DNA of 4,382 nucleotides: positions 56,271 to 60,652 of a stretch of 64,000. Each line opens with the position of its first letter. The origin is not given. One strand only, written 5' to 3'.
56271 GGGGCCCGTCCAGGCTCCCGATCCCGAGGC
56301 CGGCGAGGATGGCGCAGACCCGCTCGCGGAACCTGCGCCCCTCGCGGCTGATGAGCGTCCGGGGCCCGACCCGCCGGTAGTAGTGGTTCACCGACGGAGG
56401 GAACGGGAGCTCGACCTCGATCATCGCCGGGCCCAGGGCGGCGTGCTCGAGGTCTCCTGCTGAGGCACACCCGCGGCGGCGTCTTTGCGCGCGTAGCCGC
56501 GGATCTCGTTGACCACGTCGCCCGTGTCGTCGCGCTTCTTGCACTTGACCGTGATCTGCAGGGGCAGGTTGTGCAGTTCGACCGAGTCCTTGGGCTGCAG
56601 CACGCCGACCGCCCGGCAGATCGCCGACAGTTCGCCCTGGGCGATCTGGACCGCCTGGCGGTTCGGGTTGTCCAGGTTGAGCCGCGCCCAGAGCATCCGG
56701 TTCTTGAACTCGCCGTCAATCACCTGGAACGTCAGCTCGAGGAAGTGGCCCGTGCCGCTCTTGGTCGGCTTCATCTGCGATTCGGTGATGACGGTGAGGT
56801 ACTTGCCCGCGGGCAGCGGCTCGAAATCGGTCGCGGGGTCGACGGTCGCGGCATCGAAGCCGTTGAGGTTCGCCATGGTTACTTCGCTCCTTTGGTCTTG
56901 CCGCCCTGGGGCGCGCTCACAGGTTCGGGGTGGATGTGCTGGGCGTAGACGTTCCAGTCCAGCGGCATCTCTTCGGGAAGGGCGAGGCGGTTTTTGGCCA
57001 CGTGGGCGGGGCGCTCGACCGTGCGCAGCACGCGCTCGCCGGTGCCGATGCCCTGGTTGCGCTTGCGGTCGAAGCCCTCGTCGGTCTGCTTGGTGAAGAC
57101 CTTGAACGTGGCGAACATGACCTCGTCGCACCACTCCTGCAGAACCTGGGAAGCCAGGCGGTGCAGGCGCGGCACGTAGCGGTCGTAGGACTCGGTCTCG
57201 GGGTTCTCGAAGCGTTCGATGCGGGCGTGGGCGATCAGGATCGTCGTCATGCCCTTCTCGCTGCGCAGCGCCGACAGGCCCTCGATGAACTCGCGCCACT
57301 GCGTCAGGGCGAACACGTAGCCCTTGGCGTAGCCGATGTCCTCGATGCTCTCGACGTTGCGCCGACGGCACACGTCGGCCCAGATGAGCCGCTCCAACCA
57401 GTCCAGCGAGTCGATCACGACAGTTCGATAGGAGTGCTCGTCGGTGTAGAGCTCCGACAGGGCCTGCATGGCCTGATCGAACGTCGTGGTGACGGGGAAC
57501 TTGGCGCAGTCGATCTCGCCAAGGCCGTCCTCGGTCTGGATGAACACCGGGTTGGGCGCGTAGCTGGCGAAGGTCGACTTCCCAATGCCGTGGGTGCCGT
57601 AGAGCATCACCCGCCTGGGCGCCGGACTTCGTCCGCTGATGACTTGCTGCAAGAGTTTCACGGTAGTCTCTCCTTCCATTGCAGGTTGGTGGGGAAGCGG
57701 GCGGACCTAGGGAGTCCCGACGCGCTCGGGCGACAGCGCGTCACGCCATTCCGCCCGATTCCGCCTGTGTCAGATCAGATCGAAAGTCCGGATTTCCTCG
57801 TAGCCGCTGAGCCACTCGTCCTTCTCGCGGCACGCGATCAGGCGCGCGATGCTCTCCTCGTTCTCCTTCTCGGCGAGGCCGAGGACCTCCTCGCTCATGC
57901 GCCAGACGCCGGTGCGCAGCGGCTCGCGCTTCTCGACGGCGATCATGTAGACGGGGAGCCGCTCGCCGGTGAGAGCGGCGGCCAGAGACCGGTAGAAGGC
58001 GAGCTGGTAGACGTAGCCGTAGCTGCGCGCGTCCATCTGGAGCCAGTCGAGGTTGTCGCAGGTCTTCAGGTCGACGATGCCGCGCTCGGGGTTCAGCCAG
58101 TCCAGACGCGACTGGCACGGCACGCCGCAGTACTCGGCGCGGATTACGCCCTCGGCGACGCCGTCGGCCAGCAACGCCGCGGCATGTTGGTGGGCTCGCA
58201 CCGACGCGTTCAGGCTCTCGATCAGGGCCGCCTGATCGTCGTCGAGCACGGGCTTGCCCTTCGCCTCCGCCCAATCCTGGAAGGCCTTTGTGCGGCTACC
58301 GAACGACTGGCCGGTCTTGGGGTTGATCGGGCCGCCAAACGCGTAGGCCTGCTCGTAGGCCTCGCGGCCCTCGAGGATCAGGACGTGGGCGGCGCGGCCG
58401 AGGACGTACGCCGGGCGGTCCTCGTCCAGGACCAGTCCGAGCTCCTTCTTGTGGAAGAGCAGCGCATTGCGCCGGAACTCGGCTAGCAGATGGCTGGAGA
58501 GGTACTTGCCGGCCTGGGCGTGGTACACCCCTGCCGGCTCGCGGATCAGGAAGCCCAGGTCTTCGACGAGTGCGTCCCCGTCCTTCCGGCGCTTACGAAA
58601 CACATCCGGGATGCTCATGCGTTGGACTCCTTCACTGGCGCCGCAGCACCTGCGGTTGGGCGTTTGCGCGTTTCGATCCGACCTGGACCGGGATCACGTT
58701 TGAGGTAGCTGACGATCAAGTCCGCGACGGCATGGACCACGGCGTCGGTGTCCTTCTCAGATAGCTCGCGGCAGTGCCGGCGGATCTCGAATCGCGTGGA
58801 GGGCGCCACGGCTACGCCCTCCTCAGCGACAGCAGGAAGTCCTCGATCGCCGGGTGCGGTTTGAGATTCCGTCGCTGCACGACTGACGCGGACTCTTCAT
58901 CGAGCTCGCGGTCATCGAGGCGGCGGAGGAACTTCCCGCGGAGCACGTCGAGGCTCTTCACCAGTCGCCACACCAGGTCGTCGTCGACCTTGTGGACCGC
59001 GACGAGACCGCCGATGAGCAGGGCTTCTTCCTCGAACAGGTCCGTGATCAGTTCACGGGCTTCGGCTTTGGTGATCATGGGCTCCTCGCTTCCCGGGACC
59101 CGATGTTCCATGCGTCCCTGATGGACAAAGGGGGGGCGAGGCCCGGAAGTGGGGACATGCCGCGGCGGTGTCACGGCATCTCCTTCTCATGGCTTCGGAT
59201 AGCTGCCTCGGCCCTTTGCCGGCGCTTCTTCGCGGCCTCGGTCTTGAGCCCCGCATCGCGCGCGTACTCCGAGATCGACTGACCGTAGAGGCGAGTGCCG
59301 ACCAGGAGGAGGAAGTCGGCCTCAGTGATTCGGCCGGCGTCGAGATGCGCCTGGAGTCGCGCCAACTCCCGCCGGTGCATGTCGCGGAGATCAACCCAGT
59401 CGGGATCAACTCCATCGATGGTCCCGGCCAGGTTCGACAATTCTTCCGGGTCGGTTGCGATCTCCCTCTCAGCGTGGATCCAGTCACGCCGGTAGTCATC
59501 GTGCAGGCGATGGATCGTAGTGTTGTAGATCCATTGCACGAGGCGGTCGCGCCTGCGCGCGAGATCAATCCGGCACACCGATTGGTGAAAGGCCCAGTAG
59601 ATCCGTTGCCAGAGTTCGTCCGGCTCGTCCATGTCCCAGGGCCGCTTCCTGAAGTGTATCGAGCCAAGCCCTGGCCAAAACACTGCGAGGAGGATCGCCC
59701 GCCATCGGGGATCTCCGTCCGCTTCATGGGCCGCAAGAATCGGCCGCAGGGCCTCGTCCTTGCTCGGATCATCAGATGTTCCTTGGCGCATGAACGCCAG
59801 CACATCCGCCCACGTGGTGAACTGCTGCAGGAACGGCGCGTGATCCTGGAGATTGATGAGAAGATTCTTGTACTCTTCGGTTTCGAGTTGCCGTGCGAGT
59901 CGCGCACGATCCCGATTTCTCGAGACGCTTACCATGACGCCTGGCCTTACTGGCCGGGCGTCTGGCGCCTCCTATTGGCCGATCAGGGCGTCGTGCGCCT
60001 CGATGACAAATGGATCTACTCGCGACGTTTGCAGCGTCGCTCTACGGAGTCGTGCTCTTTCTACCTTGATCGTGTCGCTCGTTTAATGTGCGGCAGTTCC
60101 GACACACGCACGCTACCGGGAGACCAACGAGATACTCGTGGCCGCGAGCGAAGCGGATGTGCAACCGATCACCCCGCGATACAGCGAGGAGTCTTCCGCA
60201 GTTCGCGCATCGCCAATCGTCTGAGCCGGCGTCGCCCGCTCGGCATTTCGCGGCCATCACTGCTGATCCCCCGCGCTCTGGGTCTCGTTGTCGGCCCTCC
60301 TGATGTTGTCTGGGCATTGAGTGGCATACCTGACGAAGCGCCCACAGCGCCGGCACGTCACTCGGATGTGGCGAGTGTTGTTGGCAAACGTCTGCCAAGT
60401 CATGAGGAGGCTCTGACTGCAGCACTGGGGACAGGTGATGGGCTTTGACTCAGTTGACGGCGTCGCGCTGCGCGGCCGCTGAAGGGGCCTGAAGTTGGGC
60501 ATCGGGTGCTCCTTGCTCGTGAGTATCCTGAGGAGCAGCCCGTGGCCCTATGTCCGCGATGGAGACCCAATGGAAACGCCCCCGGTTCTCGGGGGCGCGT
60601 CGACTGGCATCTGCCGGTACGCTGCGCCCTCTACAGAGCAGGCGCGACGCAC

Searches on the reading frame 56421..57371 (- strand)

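Call 79: search_protein_families(library=phrogs, proteins=[window:56421-57371:-], max_evalue=0.01)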
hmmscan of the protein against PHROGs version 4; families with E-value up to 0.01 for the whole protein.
window:56421-57371:- (316 aa): 5 families
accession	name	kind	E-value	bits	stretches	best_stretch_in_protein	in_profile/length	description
phrog_6015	-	DNA, RNA and nucleotide metabolism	3e-45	156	1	171-303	6-136/273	single strand DNA binding protein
phrog_2300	-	unknown function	1.5e-42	147.6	1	162-300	22-167/347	-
phrog_13350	-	unknown function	1.2e-39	137.6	1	165-296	3-133/302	-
phrog_378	-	DNA, RNA and nucleotide metabolism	3.8e-08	34.8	1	180-294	12-133/163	single strand DNA binding protein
phrog_7778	-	DNA, RNA and nucleotide metabolism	1.7e-05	25.7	1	180-245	32-96/162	single strand DNA binding protein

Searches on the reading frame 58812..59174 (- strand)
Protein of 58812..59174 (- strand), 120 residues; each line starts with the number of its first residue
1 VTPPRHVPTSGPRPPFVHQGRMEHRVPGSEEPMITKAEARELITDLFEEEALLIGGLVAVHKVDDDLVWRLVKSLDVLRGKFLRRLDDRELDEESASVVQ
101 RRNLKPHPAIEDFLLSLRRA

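Call 38: search_protein_families(library=pfam, proteins=[window:58812-59174:-], max_evalue=0.01)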
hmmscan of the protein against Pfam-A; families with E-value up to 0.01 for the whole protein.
window:58812-59174:- (120 aa): 0 families

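Call 39: search_protein_families(library=phrogs, proteins=[window:58812-59174:-], max_evalue=0.01)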
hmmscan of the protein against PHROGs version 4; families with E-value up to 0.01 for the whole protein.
window:58812-59174:- (120 aa): 0 families

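Call 65: search_protein_families(library=pfam, proteins=[window:58812-59174:-], max_evalue=5)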
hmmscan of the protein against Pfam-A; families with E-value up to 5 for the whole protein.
window:58812-59174:- (120 aa): 0 families

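Call 83: search_solved_structures(query=window:58812-59174:-, max_evalue=1)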
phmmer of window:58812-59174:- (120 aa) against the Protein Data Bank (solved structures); distinct sequences matched with E-value up to 1: 2.
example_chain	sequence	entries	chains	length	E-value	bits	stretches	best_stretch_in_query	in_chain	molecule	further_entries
3h5h_A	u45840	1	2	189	0.15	16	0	48-91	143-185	3-isopropylmalate dehydratase small subunit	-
5e4r_A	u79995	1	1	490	0.32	14.9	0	39-63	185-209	Ketol-acid reductoisomerase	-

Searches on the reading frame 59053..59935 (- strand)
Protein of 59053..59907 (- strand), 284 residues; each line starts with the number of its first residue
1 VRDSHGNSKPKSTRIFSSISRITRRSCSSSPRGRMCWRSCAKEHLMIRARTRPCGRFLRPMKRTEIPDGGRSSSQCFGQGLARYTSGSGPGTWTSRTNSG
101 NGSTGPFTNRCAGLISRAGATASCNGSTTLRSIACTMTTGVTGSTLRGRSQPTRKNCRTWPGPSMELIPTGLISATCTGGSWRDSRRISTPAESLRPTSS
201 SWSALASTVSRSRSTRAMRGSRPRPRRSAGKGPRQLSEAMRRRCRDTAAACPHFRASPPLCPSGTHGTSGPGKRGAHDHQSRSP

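Call 15: search_protein_families(library=pfam, proteins=[window:59053-59907:-], max_evalue=0.001)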
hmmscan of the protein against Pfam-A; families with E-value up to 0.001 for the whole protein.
window:59053-59907:- (284 aa): 0 families

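Call 38: search_protein_families(library=pfam, proteins=[window:59171-59935:-], max_evalue=0.01)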
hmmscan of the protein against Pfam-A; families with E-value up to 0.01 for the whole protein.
window:59171-59935:- (254 aa): 0 families

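Call 39: search_protein_families(library=phrogs, proteins=[window:59171-59935:-], max_evalue=0.01)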
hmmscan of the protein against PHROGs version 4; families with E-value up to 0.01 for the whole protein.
window:59171-59935:- (254 aa): 0 families

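Call 65: search_protein_families(library=pfam, proteins=[window:59171-59935:-], max_evalue=5)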
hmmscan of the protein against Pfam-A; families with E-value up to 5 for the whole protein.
window:59171-59935:- (254 aa): 1 family
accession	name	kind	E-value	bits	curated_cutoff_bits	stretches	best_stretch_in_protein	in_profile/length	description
PF05120.17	GvpG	-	0.014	16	30.6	1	188-208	34-54/67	Gas vesicle protein G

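Call 73: find_related_loci(query=window:59171-59935:-, collection=viral_contigs, flank=5000)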
Query window:59171-59935:- (254 aa) in viral_contigs; peptide patterns used: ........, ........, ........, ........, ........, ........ (x = any residue, [..] = any of these).
20 stretches matched a pattern; 2 encode a relative of the query (tblastn E <= 1e-3); 2 distinct loci.
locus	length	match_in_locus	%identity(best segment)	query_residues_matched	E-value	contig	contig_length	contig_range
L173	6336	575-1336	87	1-254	3e-151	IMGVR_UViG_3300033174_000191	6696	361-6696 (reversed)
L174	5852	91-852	87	1-254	3e-151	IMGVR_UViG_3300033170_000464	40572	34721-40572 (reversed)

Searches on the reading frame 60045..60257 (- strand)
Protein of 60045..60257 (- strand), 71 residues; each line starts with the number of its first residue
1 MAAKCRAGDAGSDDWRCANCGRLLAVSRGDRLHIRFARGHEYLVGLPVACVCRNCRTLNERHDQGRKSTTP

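Call 65: search_protein_families(library=pfam, proteins=[window:60045-60257:-], max_evalue=5)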
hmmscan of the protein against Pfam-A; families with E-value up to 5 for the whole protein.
seq(71 aa): 9 families
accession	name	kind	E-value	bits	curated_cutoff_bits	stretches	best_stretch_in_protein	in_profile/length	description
PF18547.6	HalOD2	-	0.01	16.2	27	1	11-25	28-42/52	Halobacterial output domain 2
PF10058.14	Zn_ribbon_10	-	0.012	15.7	24.2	2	14-23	44-53/54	ER junction formation factor lunapark, zinc ribbon finger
PF23547.1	Zn_ribbon_FGT1_1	-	0.017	15.1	27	1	16-29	4-17/35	FORGETTER1 first zinc ribbon domain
PF05876.18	GpA_ATPase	-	0.025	14.7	25.6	1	4-66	184-240/247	Phage terminase large subunit gpA, ATPase domain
PF08209.17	Sgf11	-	0.027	14.4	26.4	1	13-28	3-18/33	Sgf11 (transcriptional regulation protein)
PF23580.1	Znf_XAF1_N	-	0.03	14.2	27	1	11-23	2-14/30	XIAP-associated factor 1-like, N-terminal zinc finger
PF18256.6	HscB_4_cys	-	0.16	12.3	26.2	1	16-32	2-18/27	Co-chaperone HscB tetracysteine metal binding motif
PF14319.11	Zn_Tnp_IS91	-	0.24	11.9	26.3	1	3-22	27-46/90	Transposase zinc-binding domain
PF21349.2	RUBY_RBDX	-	0.68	9.9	26.5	1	15-22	1-8/30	Rubrerythrin, rubredoxin-like domain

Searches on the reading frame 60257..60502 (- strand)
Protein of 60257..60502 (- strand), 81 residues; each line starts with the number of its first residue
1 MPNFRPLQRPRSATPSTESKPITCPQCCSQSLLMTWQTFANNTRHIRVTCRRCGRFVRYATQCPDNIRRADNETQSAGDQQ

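Call 40: search_protein_families(library=pfam, proteins=[window:60257-60502:-], max_evalue=0.01)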
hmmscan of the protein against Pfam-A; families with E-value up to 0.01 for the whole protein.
window:60257-60502:- (81 aa): 0 families

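Call 65: search_protein_families(library=pfam, proteins=[window:60260-60502:-], max_evalue=5)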
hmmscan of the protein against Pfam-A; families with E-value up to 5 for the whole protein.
seq(81 aa): 2 families
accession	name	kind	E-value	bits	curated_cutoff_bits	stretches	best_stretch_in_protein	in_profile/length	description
PF00684.25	DnaJ_CXXCXGXG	-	0.037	14.7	32.7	1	17-63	11-58/65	DnaJ central domain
PF08271.17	Zn_Ribbon_TF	-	0.63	10.1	29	1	23-55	2-27/43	TFIIB zinc-binding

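Call 68: find_related_loci(query=window:60260-60502:-, collection=viral_contigs, flank=3000)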
Query seq(81 aa) (81 aa) in viral_contigs; peptide patterns used: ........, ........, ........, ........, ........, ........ (x = any residue, [..] = any of these).
39 stretches matched a pattern, but none encodes a relative of the query by tblastn (E <= 1e-3).
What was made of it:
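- On P2-type Ogr/Delta-dependent late promoter pair (PP/PO): It has no relatives in viral contigs and probably lies outside the prophage (calls 68, 73).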
